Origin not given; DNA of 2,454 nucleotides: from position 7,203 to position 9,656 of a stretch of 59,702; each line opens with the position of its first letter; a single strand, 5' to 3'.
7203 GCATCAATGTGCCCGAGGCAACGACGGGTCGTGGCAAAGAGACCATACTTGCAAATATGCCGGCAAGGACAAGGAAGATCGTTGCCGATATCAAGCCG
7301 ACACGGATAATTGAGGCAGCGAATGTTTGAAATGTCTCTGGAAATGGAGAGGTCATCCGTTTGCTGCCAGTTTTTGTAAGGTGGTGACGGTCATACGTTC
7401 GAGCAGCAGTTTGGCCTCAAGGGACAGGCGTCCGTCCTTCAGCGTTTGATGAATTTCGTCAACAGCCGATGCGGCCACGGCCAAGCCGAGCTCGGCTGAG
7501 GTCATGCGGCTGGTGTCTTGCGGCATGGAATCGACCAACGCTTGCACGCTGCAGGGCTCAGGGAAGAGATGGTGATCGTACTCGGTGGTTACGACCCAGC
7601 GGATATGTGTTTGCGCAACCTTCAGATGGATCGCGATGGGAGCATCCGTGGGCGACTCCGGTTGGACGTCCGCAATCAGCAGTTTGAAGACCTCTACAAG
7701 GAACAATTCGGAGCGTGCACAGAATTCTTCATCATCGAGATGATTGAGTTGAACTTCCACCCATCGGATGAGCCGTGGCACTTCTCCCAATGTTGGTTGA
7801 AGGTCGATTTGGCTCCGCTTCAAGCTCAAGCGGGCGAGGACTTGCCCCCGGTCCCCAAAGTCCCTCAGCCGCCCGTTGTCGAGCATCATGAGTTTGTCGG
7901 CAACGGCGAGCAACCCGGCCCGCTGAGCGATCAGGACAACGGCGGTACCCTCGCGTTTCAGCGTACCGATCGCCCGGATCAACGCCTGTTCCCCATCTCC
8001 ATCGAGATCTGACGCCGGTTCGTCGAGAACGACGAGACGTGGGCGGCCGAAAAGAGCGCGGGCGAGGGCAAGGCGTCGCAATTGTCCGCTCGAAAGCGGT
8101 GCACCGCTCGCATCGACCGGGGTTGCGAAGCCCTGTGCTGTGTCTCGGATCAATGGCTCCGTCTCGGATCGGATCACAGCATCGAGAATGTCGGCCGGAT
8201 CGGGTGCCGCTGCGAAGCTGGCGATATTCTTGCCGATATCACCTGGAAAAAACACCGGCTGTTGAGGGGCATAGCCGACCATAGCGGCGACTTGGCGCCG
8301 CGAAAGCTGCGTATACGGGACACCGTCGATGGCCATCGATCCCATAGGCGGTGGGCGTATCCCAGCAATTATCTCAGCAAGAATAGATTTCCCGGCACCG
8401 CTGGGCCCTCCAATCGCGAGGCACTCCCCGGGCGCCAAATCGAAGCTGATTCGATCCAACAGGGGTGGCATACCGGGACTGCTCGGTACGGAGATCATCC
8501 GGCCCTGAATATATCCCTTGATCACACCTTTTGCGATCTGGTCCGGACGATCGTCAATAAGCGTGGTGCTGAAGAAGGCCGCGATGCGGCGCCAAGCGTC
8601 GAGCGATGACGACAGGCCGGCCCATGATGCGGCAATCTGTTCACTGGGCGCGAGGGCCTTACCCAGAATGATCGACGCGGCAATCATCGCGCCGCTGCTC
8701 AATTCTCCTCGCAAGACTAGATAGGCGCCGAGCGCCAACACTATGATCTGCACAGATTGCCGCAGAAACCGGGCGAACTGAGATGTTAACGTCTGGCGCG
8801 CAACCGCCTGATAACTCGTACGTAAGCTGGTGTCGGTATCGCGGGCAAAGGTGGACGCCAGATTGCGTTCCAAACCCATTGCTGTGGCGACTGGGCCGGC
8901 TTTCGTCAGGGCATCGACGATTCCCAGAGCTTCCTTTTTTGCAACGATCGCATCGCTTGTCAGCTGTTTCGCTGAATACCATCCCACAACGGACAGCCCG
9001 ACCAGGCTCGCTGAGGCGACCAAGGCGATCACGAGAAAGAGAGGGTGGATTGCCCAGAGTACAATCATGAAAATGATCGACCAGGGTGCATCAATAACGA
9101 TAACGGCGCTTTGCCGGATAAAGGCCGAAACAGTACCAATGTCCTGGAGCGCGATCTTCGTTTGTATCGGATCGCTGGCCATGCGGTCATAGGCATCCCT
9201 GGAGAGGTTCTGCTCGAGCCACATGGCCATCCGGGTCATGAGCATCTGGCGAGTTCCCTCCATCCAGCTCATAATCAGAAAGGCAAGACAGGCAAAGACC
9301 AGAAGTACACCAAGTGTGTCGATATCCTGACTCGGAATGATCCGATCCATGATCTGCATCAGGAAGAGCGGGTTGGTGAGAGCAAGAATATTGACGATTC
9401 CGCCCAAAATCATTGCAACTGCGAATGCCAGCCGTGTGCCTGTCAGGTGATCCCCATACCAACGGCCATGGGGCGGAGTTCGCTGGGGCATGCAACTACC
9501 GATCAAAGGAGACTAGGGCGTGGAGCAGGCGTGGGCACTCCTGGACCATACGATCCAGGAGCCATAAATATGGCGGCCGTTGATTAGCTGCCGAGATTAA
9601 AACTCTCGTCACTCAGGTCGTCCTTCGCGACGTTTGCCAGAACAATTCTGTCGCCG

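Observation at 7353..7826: T1SS ABC exporter with a ~157-aa C-terminal extension resembling a degenerate RsbW-type GHKL fold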

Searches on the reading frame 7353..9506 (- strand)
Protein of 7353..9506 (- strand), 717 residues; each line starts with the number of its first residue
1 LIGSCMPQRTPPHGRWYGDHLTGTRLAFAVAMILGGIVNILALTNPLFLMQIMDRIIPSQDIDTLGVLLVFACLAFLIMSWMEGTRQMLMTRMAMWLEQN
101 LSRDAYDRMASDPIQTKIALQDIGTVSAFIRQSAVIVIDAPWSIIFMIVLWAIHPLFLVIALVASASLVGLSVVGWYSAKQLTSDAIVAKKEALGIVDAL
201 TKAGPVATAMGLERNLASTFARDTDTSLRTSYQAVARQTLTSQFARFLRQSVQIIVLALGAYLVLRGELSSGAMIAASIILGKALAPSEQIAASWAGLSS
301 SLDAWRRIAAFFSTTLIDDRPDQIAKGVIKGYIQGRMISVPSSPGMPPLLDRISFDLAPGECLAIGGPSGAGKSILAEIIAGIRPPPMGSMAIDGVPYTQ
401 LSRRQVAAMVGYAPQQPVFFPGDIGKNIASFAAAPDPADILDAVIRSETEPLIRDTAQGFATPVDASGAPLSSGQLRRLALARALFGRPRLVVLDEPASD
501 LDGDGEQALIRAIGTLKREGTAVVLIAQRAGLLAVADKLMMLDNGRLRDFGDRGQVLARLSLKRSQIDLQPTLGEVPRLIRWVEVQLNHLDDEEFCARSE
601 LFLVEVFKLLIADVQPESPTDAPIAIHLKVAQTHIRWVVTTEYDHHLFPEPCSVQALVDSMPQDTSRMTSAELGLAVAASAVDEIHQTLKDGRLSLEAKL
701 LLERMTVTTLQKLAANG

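Call 3: search_protein_families(library=pfam, proteins=[window:7353-9506:-], max_evalue=1)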
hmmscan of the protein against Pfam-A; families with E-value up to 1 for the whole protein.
window:7353-9506:- (717 aa): 6 families
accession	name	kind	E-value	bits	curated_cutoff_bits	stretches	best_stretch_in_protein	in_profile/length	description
PF00005.33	ABC_tran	-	7.6e-25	88.5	25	1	350-498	1-136/137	ABC transporter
PF00664.28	ABC_membrane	-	2.6e-11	44.2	28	1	30-277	3-263/274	ABC transporter transmembrane region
PF13304.12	AAA_21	-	0.00053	20.6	27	1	452-503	221-273/304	AAA domain, putative AbiEii toxin, Type IV TA system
PF20237.3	DUF6594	-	0.026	14.9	30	1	19-90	163-227/238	Family of unknown function (DUF6594)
PF02463.25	SMC_N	-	0.22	11.3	40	0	479-541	149-210/220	RecF/RecN/SMC N terminal domain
PF13401.12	AAA_22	-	0.26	12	27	0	362-529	7-124/130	AAA domain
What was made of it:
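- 7827..8519 (-): Nucleotide-binding domain (about residues 330-560): Walker A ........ from residue 367, signature LSSGQ from 471, Walker B VVLDEP from 492, H-loop position occupied by Gln528 (7923-7925). Pfam ABC_tran 350-498 (call 3).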

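Call 4: search_protein_families(library=ncbifam, proteins=[window:7353-9506:-], max_evalue=1)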
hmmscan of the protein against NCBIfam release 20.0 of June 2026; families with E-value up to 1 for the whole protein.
window:7353-9506:- (717 aa): 187 families (the best 25 are shown)
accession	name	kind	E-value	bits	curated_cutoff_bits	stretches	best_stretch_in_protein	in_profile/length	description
TIGR01842.1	type_I_sec_PrtD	subfamily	6.3e-128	427.7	510.15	1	23-560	3-544/544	type I secretion system permease/ATPase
TIGR03375.1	type_I_sec_LssB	subfamily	7.8e-88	295.5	693.1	1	11-561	134-693/696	type I secretion system permease/ATPase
TIGR01846.1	type_I_sec_HlyB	subfamily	9.6e-62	209.2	725.55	1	16-559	129-681/694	type I secretion system permease/ATPase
TIGR03796.1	NHLM_micro_ABC1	equivalog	4.3e-52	177.3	853.3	1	19-557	147-699/710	NHLP family bacteriocin export ABC transporter peptidase/permease/ATPase subunit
TIGR02204.1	MsbA_rel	hypoth_equivalog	5.6e-46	157.4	780.4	2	209-570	212-575/576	ABC transporter, permease/ATP-binding protein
TIGR02857.1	CydD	equivalog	1.5e-45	156.1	435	1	25-542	2-529/529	thiol reductant ABC exporter subunit CydD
TIGR00958.1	3a01208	subfamily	2.1e-44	152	874.6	1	234-557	380-701/711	antigen peptide transporter 2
TIGR02868.1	CydC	equivalog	3.3e-44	151.4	329.05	1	134-528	137-528/530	thiol reductant ABC exporter subunit CydC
TIGR03797.1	NHLM_micro_ABC2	equivalog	6e-44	150.6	709.4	1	25-557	135-672/686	NHLP bacteriocin export ABC transporter permease/ATPase subunit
TIGR02203.1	MsbA_lipidA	equivalog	1.2e-40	139.5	602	1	100-559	100-558/572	lipid A export permease/ATP-binding protein MsbA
TIGR01193.1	bacteriocin_ABC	subfamily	3.3e-38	131.7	523.85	1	32-558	162-697/708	peptide cleavage/export ABC transporter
NF045513.1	HepA_fam_ABC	equivalog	1.7e-35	122.6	725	1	121-556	160-595/610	heterocyst formation ABC transporter subunit HepA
NF010178.0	PRK13657.1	equivalog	3.6e-35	121.5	733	1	246-552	247-552/588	glucan ABC transporter ATP-binding protein/ permease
NF008379.0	PRK11174.1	equivalog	9.8e-33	113.6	684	1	334-552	351-566/588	heme ABC transporter permease/ATP-binding protein CydD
TIGR01192.1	chvA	subfamily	2.6e-32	112.2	585.4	1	21-551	14-551/585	glucan export ABC transporter ATP-binding protein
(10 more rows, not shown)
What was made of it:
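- On PrtD-type type I secretion ABC exporter (TIGR01842): Residues 23-560 align to model positions 3-544 of 544 at E 6.3e-128, but the score of 427.7 bits is below the cut-off of 510.15 (call 4).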

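Call 7: find_homologous_proteins(query=window:7353-9506:-, max_evalue=1e-20)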
Query window:7353-9506:- (717 aa): 1118 proteins with E <= 1e-20 among 8000 candidates; the best 120 are listed.
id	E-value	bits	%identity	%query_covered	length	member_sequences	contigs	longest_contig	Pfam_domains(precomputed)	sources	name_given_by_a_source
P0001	0.0e+0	1478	100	96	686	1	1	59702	PF00005.34,PF00664.29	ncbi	-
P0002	2.6e-175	603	44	98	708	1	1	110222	PF00005.34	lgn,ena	-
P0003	1.6e-165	571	43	97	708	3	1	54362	PF00005.34,PF02463.26,PF13304.13,PF13191.13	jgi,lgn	-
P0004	5.1e-158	546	44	95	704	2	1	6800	PF00005.34,PF00664.29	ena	-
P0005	6.8e-157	542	43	91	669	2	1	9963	PF00005.34,PF13304.13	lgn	-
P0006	3.1e-155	537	44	94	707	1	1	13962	PF00005.34,PF00664.29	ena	-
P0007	1.2e-153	531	42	95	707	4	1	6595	PF00005.34,PF13304.13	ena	-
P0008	7.4e-92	327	36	78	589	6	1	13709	PF00005.34,PF00664.29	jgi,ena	-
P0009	7.0e-90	321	35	76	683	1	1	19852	PF00005.34,PF00664.29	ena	-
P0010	1.6e-89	319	35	75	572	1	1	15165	PF00005.34,PF00664.29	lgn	-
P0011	1.2e-88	317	34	78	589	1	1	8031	PF00005.34,PF13304.13,PF00664.29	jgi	jgi:PrtD family type I secretion system ABC transporter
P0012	1.6e-88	316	34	77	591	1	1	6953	PF00005.34,PF00664.29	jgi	jgi:PrtD family type I secretion system ABC transporter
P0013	4.1e-87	312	35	76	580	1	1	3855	PF00005.34,PF00664.29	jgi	jgi:PrtD family type I secretion system ABC transporter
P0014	1.4e-86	310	35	75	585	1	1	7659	PF00005.34,PF13304.13,PF00664.29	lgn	-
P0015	4.4e-86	308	35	76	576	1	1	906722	PF00005.34,PF13304.13,PF00664.29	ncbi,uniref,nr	ncbi:type I secretion system permease/ATPase [Falsiroseomonas bella]|uniref:Type I secretion system 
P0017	1.5e-85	306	33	91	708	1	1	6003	PF00005.34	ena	-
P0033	7.0e-84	301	34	79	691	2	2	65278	PF00005.34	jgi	jgi:ABC-type protease/lipase transport system fused ATPase/permease subunit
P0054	3.5e-82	295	32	90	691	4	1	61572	PF00005.34,PF02463.26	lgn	-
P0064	1.5e-81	293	34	75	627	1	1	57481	PF00005.34,PF13304.13,PF00664.29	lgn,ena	-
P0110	2.4e-79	286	33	76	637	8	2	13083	PF00005.34,PF00664.29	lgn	-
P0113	3.7e-79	285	33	75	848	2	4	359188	PF00005.34,PF13304.13,PF00664.29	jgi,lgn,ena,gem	-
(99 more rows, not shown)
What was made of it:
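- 8520..9506 (-): Transmembrane domain of the PrtD-type exporter. There is no N-terminal C39 or CLD domain. The start codon is uncertain (TTG 9506, ATG 9491, or the NCBI call at Met32). P0001 is 686 aa (call 7).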

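Call 23: find_encoding_contigs(protein=P0002, flank=10000, max_places=2)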
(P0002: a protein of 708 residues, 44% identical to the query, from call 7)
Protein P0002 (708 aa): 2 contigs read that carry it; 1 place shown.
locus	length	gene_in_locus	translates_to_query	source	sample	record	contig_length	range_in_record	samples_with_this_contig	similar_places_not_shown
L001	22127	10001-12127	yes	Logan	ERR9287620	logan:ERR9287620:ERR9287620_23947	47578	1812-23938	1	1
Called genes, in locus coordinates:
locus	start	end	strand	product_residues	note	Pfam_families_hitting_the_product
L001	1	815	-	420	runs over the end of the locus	-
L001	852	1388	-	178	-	PF00719:Pyrophosphatase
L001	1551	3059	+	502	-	PF08323:Glyco_transf_5, PF13439:Glyco_transf_4 (weak), PF13579:Glyco_trans_4_4 (faint), PF00534:Glycos_transf_1, PF13692:Glyco_trans_1_4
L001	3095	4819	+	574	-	PF00128:Alpha-amylase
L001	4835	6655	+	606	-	PF02446:Glyco_hydro_77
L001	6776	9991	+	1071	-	PF00353:HemolysinCabind, PF13448:DUF4114 (weak), PF00353:HemolysinCabind (weak), PF21959:DUF6923, PF00353:HemolysinCabind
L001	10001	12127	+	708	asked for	PF00005:ABC_tran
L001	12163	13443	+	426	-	PF25994:HH_AprE, PF26002:Beta-barrel_AprE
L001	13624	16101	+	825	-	PF00343:Phosphorylase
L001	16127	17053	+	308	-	-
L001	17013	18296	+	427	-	PF00072:Response_reg, PF07228:SpoIIE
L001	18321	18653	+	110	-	PF01740:STAS, PF13466:STAS_2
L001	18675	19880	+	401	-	PF00483:NTP_transferase, PF12804:NTP_transf_3, PF25084:LbH_EIF2B, PF00132:Hexapep (weak), PF25087:GMPPB_C (weak)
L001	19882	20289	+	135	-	PF13581:HATPase_c_2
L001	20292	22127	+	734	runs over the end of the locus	PF02837:Glyco_hydro_2_N, PF22666:Glyco_hydro_2_N2, PF00703:Glyco_hydro_2, PF02836:Glyco_hydro_2_C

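Call 24: find_encoding_contigs(protein=P0054, flank=10000, max_places=2)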
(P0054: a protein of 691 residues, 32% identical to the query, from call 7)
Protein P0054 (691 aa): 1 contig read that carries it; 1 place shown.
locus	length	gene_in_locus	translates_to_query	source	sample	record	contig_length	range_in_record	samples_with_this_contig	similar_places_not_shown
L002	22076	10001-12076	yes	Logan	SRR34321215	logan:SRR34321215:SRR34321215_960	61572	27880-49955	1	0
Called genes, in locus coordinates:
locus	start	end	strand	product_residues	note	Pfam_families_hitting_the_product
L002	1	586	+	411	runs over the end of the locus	PF12573:OxoDH_E1alpha_N, PF00676:E1_dh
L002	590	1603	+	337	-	PF02779:Transket_pyr, PF02780:Transketolase_C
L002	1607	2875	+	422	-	PF00364:Biotin_lipoyl, PF25997:BSH_YhbJ (weak), PF02817:E3_binding, PF00198:2-oxoacid_dh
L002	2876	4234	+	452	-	PF00890:FAD_binding_2 (faint), PF01134:GIDA (faint), PF01262:AlaDh_PNT_C (faint), PF01266:DAO (faint), PF03721:UDPG_MGDP_dh_N (faint), PF07992:Pyr_redox_2, PF00070:Pyr_redox, PF02852:Pyr_redox_dim, +2 more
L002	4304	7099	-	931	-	PF11791:Aconitase_B_N, PF06434:Aconitase_2_N, PF00330:Aconitase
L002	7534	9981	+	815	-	PF00353:HemolysinCabind (weak), PF21959:DUF6923, PF00353:HemolysinCabind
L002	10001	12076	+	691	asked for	PF00005:ABC_tran, PF02463:SMC_N (faint)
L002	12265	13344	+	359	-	PF26002:Beta-barrel_AprE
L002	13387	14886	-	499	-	PF01232:Mannitol_dh, PF08125:Mannitol_dh_C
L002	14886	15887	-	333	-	PF00005:ABC_tran, PF08402:TOBE_2 (weak), PF03459:TOBE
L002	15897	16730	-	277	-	PF00528:BPD_transp_1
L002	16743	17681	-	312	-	PF00528:BPD_transp_1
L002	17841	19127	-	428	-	PF01547:SBP_bac_1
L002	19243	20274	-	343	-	PF00356:LacI, PF00532:Peripla_BP_1, PF13407:Peripla_BP_4, PF13377:Peripla_BP_3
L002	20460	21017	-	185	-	PF02627:CMD (weak)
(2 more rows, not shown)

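Call 26: find_encoding_contigs(protein=P0003, flank=10000, max_places=2)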
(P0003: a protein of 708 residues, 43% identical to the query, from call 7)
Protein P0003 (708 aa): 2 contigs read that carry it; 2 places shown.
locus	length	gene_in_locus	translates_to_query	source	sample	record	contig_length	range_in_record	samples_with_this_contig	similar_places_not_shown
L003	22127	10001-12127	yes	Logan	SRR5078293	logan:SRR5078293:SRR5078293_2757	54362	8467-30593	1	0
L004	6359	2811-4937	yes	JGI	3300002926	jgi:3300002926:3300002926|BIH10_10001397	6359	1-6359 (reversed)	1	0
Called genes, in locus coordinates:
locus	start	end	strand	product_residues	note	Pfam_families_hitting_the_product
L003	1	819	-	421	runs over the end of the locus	-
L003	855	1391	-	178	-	PF00719:Pyrophosphatase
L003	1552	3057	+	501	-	PF08323:Glyco_transf_5, PF13439:Glyco_transf_4 (faint), PF00534:Glycos_transf_1, PF13692:Glyco_trans_1_4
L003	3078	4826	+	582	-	PF00128:Alpha-amylase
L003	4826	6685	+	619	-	PF02446:Glyco_hydro_77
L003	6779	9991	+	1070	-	PF00353:HemolysinCabind, PF13448:DUF4114, PF00353:HemolysinCabind (weak), PF21959:DUF6923, PF00353:HemolysinCabind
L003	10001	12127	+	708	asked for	PF00005:ABC_tran, PF02463:SMC_N (faint), PF13191:AAA_16 (weak), PF13304:AAA_21 (faint)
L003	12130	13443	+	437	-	PF25994:HH_AprE, PF26002:Beta-barrel_AprE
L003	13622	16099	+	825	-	PF00343:Phosphorylase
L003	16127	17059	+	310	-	-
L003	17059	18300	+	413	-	PF00072:Response_reg, PF07228:SpoIIE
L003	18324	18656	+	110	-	PF01740:STAS, PF13466:STAS_2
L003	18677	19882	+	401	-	PF00483:NTP_transferase, PF12804:NTP_transf_3 (weak), PF25084:LbH_EIF2B, PF25087:GMPPB_C, PF00132:Hexapep (faint)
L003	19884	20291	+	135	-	PF13581:HATPase_c_2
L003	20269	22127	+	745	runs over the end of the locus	PF02837:Glyco_hydro_2_N, PF22666:Glyco_hydro_2_N2, PF13364:BetaGal_ABD2 (faint), PF00703:Glyco_hydro_2, PF02836:Glyco_hydro_2_C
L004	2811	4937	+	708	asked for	PF00005:ABC_tran, PF02463:SMC_N (faint), PF13191:AAA_16 (weak), PF13304:AAA_21 (faint)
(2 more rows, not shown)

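Call 27: find_encoding_contigs(protein=P0033, flank=10000, max_places=2)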
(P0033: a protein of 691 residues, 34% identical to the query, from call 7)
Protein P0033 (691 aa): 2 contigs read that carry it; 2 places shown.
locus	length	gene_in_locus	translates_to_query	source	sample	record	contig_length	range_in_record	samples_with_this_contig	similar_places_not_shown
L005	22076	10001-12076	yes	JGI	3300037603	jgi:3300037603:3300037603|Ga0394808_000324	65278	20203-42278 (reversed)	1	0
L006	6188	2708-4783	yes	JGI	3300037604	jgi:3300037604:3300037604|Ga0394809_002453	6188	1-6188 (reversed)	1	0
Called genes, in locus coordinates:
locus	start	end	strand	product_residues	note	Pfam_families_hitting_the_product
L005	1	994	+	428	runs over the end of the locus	PF01051:Rep3_N, PF21205:Rep3_C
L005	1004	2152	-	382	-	-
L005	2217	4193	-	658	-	PF00005:ABC_tran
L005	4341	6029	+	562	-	PF11329:DUF3131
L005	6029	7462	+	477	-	-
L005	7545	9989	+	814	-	PF00353:HemolysinCabind (weak), PF21959:DUF6923, PF00353:HemolysinCabind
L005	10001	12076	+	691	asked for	PF00005:ABC_tran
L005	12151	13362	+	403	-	PF26002:Beta-barrel_AprE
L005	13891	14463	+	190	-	PF00089:Trypsin, PF13365:Trypsin_2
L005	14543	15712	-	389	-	PF25919:BSH_CusB (faint), PF25917:BSH_RND (weak), PF25973:BSH_CzcB (faint), PF25984:BSH_YknX (faint), PF25994:HH_AprE, PF26002:Beta-barrel_AprE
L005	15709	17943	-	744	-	PF00664:ABC_membrane, PF00005:ABC_tran, PF13304:AAA_21 (faint)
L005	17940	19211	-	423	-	PF02321:OEP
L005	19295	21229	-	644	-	-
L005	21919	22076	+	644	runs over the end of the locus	PF08298:AAA_PrkA, PF06798:PrkA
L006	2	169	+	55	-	?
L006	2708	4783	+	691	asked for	PF00005:ABC_tran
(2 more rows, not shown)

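Call 53: list_cluster_members(proteins=[P0001, P0002, P0004, P0017, P0054, P0033])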
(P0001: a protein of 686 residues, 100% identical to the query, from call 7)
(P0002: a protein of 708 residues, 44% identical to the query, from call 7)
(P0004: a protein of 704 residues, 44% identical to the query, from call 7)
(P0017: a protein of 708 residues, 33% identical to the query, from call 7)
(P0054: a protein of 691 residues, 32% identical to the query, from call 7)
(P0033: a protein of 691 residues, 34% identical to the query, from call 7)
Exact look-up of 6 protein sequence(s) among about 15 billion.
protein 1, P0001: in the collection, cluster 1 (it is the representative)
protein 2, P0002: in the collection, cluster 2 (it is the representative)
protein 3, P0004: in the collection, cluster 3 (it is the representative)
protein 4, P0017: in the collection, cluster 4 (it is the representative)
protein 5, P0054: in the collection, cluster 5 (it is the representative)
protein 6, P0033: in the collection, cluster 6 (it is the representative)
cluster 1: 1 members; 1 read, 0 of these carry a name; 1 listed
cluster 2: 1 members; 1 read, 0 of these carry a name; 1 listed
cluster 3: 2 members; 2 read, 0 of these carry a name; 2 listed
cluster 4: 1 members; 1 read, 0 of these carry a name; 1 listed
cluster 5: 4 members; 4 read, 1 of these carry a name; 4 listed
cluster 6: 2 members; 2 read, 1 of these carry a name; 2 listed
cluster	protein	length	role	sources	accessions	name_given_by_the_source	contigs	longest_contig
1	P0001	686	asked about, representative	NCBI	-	-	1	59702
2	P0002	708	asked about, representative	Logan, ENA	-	-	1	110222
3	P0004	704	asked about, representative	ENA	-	-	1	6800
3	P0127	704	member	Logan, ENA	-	-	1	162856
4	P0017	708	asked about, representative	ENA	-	-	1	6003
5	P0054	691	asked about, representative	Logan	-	-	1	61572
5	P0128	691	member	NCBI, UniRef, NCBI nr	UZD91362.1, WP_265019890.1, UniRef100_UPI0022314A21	ATP-binding cassette domain-containing protein [Cognatishimia activa] | ATP-binding cassette domain-containing protein n=1 Tax=Cognatishimia activa TaxID=1715691 ...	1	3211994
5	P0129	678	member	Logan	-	-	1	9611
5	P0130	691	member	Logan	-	-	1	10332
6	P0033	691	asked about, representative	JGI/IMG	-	ABC-type protease/lipase transport system fused ATPase/permease subunit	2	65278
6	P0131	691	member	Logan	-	-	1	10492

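Call 54: find_encoding_contigs(protein=P0127, flank=10000, max_places=2)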
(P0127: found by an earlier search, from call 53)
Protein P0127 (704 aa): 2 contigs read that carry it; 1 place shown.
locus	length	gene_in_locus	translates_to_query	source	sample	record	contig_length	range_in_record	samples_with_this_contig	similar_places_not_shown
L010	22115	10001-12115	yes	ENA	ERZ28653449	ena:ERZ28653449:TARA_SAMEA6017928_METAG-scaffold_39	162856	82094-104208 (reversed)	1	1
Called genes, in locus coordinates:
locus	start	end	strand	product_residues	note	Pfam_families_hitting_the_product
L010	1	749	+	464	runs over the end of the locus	PF11329:DUF3131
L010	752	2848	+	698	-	PF11329:DUF3131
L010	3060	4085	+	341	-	PF03150:CCP_MauG, PF00034:Cytochrom_C (faint)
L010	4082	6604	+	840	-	PF00512:HisKA, PF02518:HATPase_c, PF00072:Response_reg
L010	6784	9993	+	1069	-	PF13448:DUF4114, PF00353:HemolysinCabind (weak), PF21959:DUF6923, PF00353:HemolysinCabind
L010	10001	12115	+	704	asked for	PF00005:ABC_tran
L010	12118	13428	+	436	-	PF25994:HH_AprE, PF26002:Beta-barrel_AprE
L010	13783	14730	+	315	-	PF00165:HTH_AraC (weak), PF12833:HTH_18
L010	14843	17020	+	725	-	PF07715:Plug, PF00593:TonB_dep_Rec_b-barrel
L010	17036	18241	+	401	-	PF07690:MFS_1, PF13000:Acatn (faint)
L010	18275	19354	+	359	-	PF08021:FAD_binding_9, PF04954:SIP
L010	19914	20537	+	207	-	PF04542:Sigma70_r2 (weak), PF08281:Sigma70_r4_2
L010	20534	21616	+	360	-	PF16220:DUF4880, PF04773:FecR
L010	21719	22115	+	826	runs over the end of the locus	PF07660:STN, PF07715:Plug, PF00593:TonB_dep_Rec_b-barrel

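Call 55: find_encoding_contigs(protein=P0006, flank=10000, max_places=2)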
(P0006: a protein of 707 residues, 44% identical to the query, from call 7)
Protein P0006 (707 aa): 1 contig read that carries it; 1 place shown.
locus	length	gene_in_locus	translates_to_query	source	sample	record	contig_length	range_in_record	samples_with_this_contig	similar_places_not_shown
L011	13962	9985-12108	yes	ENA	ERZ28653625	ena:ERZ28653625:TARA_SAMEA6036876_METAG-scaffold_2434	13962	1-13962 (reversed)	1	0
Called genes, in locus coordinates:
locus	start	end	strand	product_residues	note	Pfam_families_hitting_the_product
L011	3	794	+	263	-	?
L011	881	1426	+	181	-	PF07700:HNOB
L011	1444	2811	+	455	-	PF00512:HisKA, PF02518:HATPase_c, PF00072:Response_reg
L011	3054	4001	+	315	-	PF00034:Cytochrom_C (faint), PF03150:CCP_MauG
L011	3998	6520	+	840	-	PF00512:HisKA, PF02518:HATPase_c, PF00072:Response_reg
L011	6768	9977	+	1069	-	PF13448:DUF4114, PF00353:HemolysinCabind (weak), PF21959:DUF6923, PF00353:HemolysinCabind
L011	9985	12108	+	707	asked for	PF00664:ABC_membrane (faint), PF00005:ABC_tran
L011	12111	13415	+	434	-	PF25994:HH_AprE, PF26002:Beta-barrel_AprE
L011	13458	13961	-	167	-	?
